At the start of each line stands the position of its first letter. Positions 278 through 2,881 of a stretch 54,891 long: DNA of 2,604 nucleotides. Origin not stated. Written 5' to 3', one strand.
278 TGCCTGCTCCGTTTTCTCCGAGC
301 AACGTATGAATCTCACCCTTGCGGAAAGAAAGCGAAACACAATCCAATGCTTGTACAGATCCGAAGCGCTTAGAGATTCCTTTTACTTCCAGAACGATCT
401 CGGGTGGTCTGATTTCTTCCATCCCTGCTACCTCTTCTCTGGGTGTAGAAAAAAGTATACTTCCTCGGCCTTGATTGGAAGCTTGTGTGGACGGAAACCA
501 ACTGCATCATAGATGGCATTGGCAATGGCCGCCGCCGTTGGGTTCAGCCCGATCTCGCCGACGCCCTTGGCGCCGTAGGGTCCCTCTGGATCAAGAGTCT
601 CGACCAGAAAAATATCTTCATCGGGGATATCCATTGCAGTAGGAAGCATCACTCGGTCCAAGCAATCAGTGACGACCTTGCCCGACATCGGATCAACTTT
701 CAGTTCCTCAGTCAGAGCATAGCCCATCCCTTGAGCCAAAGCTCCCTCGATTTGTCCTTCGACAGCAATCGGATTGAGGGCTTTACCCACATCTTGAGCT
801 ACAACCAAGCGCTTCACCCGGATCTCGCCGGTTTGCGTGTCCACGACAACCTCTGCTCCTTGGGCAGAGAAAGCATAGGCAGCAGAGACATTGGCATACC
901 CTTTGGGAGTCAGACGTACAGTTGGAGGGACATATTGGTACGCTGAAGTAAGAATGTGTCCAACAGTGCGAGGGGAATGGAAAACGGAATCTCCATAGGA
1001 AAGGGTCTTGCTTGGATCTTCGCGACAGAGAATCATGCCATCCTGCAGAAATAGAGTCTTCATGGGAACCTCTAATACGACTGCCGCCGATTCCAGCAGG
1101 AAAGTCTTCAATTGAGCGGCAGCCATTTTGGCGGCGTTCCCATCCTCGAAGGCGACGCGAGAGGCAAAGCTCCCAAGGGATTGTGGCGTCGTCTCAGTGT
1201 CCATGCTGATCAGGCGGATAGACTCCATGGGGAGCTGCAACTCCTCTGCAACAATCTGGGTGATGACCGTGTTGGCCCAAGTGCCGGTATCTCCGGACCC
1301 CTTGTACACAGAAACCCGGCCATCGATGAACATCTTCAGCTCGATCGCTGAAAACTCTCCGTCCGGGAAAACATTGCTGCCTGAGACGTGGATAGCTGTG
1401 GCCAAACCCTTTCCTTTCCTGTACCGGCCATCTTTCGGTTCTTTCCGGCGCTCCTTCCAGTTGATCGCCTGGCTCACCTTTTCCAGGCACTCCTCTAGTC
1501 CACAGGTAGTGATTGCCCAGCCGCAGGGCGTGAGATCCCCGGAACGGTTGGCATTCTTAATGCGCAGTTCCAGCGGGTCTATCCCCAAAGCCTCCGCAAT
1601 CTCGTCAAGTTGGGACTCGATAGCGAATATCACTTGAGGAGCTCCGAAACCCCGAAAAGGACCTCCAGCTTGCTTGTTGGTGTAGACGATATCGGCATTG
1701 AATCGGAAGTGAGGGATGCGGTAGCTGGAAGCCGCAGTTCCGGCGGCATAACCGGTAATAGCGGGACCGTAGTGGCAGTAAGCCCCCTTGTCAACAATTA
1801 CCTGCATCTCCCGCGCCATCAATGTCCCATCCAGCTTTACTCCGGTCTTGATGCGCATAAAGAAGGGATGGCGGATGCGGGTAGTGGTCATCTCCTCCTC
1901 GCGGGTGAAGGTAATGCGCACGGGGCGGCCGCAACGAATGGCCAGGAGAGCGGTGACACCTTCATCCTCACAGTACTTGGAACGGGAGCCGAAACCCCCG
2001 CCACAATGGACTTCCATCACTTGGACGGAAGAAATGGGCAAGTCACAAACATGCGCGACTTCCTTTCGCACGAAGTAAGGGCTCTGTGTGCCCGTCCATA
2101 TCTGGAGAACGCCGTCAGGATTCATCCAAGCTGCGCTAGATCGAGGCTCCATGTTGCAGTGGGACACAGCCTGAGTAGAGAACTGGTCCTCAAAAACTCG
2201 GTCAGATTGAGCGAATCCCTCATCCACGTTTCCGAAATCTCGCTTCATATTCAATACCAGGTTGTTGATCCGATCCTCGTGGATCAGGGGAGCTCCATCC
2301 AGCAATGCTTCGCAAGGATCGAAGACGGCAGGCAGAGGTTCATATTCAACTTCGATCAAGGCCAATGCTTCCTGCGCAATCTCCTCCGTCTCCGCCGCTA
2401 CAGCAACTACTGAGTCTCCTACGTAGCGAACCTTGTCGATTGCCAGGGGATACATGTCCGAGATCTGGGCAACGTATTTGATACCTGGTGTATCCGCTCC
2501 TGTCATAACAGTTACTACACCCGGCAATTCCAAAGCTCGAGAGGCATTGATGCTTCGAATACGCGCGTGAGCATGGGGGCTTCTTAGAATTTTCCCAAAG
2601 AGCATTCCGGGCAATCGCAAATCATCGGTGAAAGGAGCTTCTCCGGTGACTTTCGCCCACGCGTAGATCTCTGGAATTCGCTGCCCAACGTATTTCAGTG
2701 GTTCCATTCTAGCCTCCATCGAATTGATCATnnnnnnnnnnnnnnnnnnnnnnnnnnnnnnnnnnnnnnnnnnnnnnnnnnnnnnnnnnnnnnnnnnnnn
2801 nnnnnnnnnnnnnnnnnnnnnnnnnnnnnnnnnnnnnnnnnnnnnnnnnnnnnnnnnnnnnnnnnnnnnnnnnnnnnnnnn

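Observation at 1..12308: Candidate uncharacterised N-heterocycle catabolic island headed by a thiaminase-I-like gene and a GntR regulator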

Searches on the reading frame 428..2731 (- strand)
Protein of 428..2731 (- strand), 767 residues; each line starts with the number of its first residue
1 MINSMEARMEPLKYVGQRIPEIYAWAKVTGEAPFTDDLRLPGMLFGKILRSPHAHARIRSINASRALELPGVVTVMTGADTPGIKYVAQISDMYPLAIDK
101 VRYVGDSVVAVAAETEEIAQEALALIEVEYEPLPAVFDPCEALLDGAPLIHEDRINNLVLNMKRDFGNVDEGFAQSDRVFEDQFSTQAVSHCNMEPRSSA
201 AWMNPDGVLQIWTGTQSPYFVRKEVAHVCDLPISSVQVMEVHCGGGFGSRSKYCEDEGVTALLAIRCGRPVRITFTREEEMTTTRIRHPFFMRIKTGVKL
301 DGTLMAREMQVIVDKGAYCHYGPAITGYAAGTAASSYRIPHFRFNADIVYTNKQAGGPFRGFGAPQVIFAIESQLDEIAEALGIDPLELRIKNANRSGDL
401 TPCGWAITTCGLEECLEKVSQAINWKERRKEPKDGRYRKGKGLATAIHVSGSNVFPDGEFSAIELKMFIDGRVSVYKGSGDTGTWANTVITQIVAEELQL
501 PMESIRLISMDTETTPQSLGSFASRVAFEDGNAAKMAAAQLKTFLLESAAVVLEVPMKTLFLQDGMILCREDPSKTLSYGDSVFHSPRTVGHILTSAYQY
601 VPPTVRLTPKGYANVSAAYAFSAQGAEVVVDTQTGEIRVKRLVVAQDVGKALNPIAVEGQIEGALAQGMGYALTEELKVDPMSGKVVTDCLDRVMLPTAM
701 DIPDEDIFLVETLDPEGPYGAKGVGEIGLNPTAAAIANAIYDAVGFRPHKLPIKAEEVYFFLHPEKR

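Call 10: search_protein_families(library=pfam, proteins=[window:428-2731:-])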
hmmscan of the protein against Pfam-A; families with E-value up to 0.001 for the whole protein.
window:428-2731:- (767 aa): 3 families
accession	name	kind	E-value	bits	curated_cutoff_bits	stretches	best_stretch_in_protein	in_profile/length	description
PF02738.23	MoCoBD_1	-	2.5e-78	263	27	1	150-394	1-244/244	Molybdopterin cofactor-binding domain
PF20256.3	MoCoBD_2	-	8.6e-64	216.2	27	1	419-703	2-283/283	Molybdopterin cofactor-binding domain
PF01315.27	Ald_Xan_dh_C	-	5.6e-32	110.8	31.3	1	29-134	1-110/110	Aldehyde oxidase and xanthine dehydrogenase, a/b hammerhead domain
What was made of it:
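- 428..2707 (-): Mo-hydroxylase molybdopterin-binding large subunit. PF01315, PF02738 and PF20256 match (call 10).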

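Call 39: search_protein_families(library=ncbifam, proteins=[window:428-2731:-], max_evalue=1e-10)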
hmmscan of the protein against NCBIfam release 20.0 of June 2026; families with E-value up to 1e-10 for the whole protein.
window:428-2731:- (767 aa): 13 families
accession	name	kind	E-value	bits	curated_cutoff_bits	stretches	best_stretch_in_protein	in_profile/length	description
TIGR03194.1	4hydrxCoA_A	equivalog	1e-190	635.9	994.55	1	19-759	1-743/746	4-hydroxybenzoyl-CoA reductase subunit alpha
NF007426.0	PRK09970.1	equivalog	2.4e-175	584.7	916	1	13-760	4-753/761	xanthine dehydrogenase molybdenum-binding subunit XdhA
NF043082.1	XdhA_XDHase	equivalog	5.6e-175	583.6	780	1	15-760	1-750/758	xanthine dehydrogenase subunit XdhA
TIGR03196.1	pucD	equivalog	3.4e-150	501.9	783.65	1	26-758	14-754/763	xanthine dehydrogenase subunit D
TIGR03311.1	Se_dep_XDH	equivalog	4.6e-127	425.3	830.45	2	10-549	157-682/848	selenium-dependent xanthine dehydrogenase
NF041018.1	glyceraldDH_alpha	equivalog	1.2e-126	424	790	1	13-759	1-741/741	glyceraldehyde dehydrogenase subunit alpha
NF045668.1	pterin_aldehy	equivalog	8e-113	378.3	1100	2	13-541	173-714/905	molybdopterin-dependent aldehyde oxidoreductase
NF040766.1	CODH_aero_grp5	exception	1.1e-110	371.1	950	2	13-579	3-587/785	aerobic carbon-monoxide dehydrogenase large subunit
TIGR03313.1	Se_sel_red_Mo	hypoth_equivalog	2.7e-110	369.6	1101.9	2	156-749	351-936/951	molybdopterin-dependent oxidoreductase Mo/Fe-S-binding subunit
TIGR02965.1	xanthine_xdhB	equivalog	1.3e-99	334.4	849.5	1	24-744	10-729/758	xanthine dehydrogenase molybdopterin binding subunit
TIGR02416.1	CO_dehy_Mo_lg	equivalog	5.5e-96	322.4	991.15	1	29-746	7-752/770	aerobic carbon-monoxide dehydrogenase large subunit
NF041671.1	peri_hyde_PaoC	equivalog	3.3e-93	313.4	1180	1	9-756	12-725/735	aldehyde oxidoreductase molybdenum-binding subunit PaoC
TIGR02969.1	mam_aldehyde_ox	subfamily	1.3e-68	231.6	1912.3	2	6-541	567-1098/1330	aldehyde oxidase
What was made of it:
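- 428..2707 (-): The best NCBIfam hits are 4-hydroxybenzoyl-CoA reductase alpha (636 bits, cutoff 995) and XdhA (585 bits, cutoff 916) (call 39).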

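Call 40: search_solved_structures(query=window:428-2731:-, max_evalue=1e-30)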
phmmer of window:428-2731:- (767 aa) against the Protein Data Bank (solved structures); distinct sequences matched with E-value up to 1e-30: 42.
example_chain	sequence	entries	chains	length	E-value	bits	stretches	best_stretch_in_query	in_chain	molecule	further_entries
1rm6_A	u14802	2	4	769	1.1e-132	446.9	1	14-759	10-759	4-hydroxybenzoyl-CoA reductase alpha subunit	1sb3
7dqx_A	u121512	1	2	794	4.7e-90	305.9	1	15-759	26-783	6-hydroxypseudooxynicotine dehydrogenase complex subunit gamma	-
8uem_A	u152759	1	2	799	1.3e-82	281.3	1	28-753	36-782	Carbon monoxide dehydrogenase (Large chain), CoxL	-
1n5w_B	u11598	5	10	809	2.7e-80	273.7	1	10-746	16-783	Carbon monoxide dehydrogenase large chain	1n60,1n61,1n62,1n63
1zxi_B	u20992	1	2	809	3.7e-80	273.2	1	10-746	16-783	Carbon monoxide dehydrogenase large chain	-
3hrd_A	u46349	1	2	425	1.1e-77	265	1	16-421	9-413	Nicotinate dehydrogenase large molybdopterin subunit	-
1sij_A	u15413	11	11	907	4.3e-77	263.1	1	15-541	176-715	Aldehyde oxidoreductase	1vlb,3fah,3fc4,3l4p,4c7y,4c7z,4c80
1t3q_B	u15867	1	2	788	6.9e-75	255.8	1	27-746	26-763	quinoline 2-oxidoreductase large subunit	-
1ffu_B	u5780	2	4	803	3.1e-71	243.7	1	28-745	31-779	CUTL, MOLYBDOPROTEIN OF CARBON MONOXIDE DEHYDROGENASE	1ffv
4zoh_A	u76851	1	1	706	2.7e-69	237.3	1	14-758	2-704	Putative oxidoreductase molybdopterin-binding subunit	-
1dgj_A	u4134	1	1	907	3.2e-69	237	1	16-541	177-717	ALDEHYDE OXIDOREDUCTASE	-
3sr6_C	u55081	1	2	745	2.1e-68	234.4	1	15-525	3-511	Xanthine dehydrogenase/oxidase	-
1fiq_C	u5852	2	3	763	2.1e-68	234.3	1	15-525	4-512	XANTHINE OXIDASE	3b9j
3etr_C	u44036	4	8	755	2.2e-68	234.3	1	15-525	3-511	Xanthine dehydrogenase/oxidase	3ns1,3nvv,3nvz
3nrz_C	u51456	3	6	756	2.2e-68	234.3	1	15-525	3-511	Xanthine dehydrogenase/oxidase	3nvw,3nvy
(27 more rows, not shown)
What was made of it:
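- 428..2707 (-): PDB 1RM6 matches at E 1e-132 (call 40).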

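Call 71: find_encoding_contigs(protein=window:428-2707:-, flank=10000, max_places=2)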
Protein window:428-2707:- (759 aa): 1 contig read that carries it; 1 place shown.
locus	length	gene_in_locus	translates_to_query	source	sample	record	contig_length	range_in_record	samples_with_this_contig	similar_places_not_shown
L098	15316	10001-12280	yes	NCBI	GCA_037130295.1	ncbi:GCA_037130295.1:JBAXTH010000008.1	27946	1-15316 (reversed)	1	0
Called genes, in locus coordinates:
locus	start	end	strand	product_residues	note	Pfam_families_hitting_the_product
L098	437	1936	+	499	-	PF13416:SBP_bac_8 (weak), PF22141:Thiaminase-1_dom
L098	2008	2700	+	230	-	PF00392:GntR, PF07729:FCD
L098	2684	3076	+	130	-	PF01042:Ribonuc_L-PSP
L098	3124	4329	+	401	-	PF06545:AllG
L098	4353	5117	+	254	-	PF04199:Cyclase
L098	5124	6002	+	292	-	PF00941:FAD_binding_5, PF03450:CO_deh_flav_C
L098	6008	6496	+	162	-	PF00111:Fer2 (weak), PF01799:Fer2_2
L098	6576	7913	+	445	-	PF01979:Amidohydro_1, PF07969:Amidohydro_3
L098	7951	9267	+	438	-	PF00202:Aminotran_3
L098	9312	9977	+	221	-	PF00881:Nitroreductase, PF14512:TM1586_NiRdase (weak)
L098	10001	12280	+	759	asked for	PF01315:Ald_Xan_dh_C, PF02738:MoCoBD_1, PF20256:MoCoBD_2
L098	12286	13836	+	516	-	PF00005:ABC_tran, PF13304:AAA_21 (faint), PF00005:ABC_tran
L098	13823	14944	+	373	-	PF02653:BPD_transp_2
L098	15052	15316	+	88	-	PF02653:BPD_transp_2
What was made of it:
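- Checked: Starts as called in the identical public record (L098, call 71) are mostly preceded by GGAGG-type ribosome-binding sites. The ABC ATPase is cut there and is followed by two permeases (L098, call 71).
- Tried and rejected: The look-up with the 759-aa large subunit worked (call 71).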
